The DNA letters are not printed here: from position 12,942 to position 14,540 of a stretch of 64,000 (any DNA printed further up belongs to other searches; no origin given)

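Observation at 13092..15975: Tandem paralogous zinc-ribbon proteins whose shared C-terminal block may be a divergent E2 (UBC-like) active site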

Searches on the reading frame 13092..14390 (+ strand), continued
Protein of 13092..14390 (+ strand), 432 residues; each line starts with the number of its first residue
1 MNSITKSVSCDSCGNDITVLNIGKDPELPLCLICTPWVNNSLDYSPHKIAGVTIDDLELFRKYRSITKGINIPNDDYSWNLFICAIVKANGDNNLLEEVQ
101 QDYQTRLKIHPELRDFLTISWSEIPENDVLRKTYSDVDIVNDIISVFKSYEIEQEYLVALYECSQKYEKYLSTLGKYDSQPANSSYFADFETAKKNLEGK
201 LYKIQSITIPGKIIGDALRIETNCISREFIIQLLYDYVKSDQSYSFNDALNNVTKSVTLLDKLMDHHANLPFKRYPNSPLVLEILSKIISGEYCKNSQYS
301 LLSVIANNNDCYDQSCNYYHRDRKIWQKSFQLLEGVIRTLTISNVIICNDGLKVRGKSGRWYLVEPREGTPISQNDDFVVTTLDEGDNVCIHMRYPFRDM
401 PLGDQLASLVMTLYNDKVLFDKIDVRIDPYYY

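Call 106: find_encoding_contigs(protein=P0116, flank=8000, max_places=2)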
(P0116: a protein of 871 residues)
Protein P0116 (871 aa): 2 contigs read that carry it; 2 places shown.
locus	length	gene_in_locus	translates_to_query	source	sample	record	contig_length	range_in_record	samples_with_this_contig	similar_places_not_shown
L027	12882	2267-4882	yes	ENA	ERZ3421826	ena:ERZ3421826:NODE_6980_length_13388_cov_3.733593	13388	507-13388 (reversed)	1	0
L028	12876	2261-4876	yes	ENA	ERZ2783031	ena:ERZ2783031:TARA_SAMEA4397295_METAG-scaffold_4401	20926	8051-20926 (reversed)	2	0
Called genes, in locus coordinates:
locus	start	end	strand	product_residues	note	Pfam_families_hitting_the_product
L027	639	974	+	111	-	-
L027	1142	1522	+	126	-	-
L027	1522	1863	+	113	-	-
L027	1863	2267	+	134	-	-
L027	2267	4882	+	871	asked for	-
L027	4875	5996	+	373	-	-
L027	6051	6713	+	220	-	-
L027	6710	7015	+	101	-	-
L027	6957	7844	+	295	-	-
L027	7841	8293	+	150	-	-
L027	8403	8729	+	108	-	-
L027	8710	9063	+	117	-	-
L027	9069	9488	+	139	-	-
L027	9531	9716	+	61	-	-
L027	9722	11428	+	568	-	-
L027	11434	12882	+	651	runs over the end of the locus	?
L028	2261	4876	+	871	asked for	-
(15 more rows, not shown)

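Call 107: search_protein_families(library=pfam, proteins=[L023:319-1599:+, L023:2966-3178:+, L023:3321-4040:+, L023:4699-5262:+, L025:5515-6648:+, L025:6743-7039:+, L025:9365-9721:+, L025:10479-10961:+, L025:11029-11280:+, L025:729-1349:+], max_evalue=0.1)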
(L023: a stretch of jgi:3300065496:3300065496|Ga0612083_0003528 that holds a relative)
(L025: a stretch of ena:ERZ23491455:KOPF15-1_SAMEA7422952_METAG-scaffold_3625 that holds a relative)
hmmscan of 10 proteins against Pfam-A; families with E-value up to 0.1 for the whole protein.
L023:319-1599:+ (426 aa): 0 families

L023:2966-3178:+ (70 aa): 0 families

L023:3321-4040:+ (239 aa): 0 families

L023:4699-5262:+ (187 aa): 0 families

L025:5515-6648:+ (377 aa): 1 family
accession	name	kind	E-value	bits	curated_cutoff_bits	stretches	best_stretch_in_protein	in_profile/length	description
PF07690.21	MFS_1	-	0.012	14.9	33.4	0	265-358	70-164/347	Major Facilitator Superfamily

L025:6743-7039:+ (98 aa): 1 family
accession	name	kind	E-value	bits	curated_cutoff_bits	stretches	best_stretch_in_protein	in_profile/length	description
PF19114.6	EsV_1_7_cys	-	0.012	15.8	25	1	4-26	1-26/35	EsV-1-7 cysteine-rich motif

L025:9365-9721:+ (118 aa): 0 families

L025:10479-10961:+ (160 aa): 1 family
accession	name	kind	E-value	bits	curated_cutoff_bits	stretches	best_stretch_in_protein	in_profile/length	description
PF14464.11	Prok-JAB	-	0.0025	18.1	25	1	84-104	72-92/114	Prokaryotic homologs of the JAB domain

L025:11029-11280:+ (83 aa): 0 families

L025:729-1349:+ (206 aa): 11 families
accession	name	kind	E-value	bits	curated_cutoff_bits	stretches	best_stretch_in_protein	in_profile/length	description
PF03961.19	FapA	-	0.00072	19.7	31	1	101-186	150-244/272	Flagellar Assembly Protein A beta solenoid domain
PF17231.7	DUF5305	-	0.0026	17.7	29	1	26-84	90-152/217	Family of unknown function (DUF5305)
PF04678.18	MCU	-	0.025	15.1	30.8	1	119-168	32-84/177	Mitochondrial calcium uniporter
PF02601.20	Exonuc_VII_L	-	0.026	14.5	35.9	1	108-177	145-229/315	Exonuclease VII, large subunit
PF14357.11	DUF4404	-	0.036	15.1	27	1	120-173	2-57/83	Domain of unknown function (DUF4404)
PF04652.21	Vta1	-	0.074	13.5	26.8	0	117-200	25-98/145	Vta1 like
PF16566.10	CREPT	-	0.077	13.5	29.3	1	107-188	44-125/147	Cell-cycle alteration and expression-elevated protein in tumour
PF03233.18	Cauli_AT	-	0.085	13.2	24.8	0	114-187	79-152/163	Aphid transmission protein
PF14073.11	Cep57_CLD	-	0.097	13.1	28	0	108-188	86-169/178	Centrosome localisation domain of Cep57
PF20570.3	DUF6779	-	0.098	13.8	28.1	0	109-173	39-105/108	Domain of unknown function (DUF6779)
PF06785.16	UPF0242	-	0.099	13.1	33.5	0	105-187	109-188/194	Uncharacterised protein family (UPF0242) N-terminus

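Call 109: search_dna_similar(query=L027:9722-11428:+, collection=phages, mode=protein, max_evalue=0.001, max_rows=8)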
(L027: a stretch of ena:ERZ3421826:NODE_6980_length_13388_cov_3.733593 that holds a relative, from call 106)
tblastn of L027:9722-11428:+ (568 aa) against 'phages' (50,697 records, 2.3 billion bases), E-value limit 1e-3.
No match.
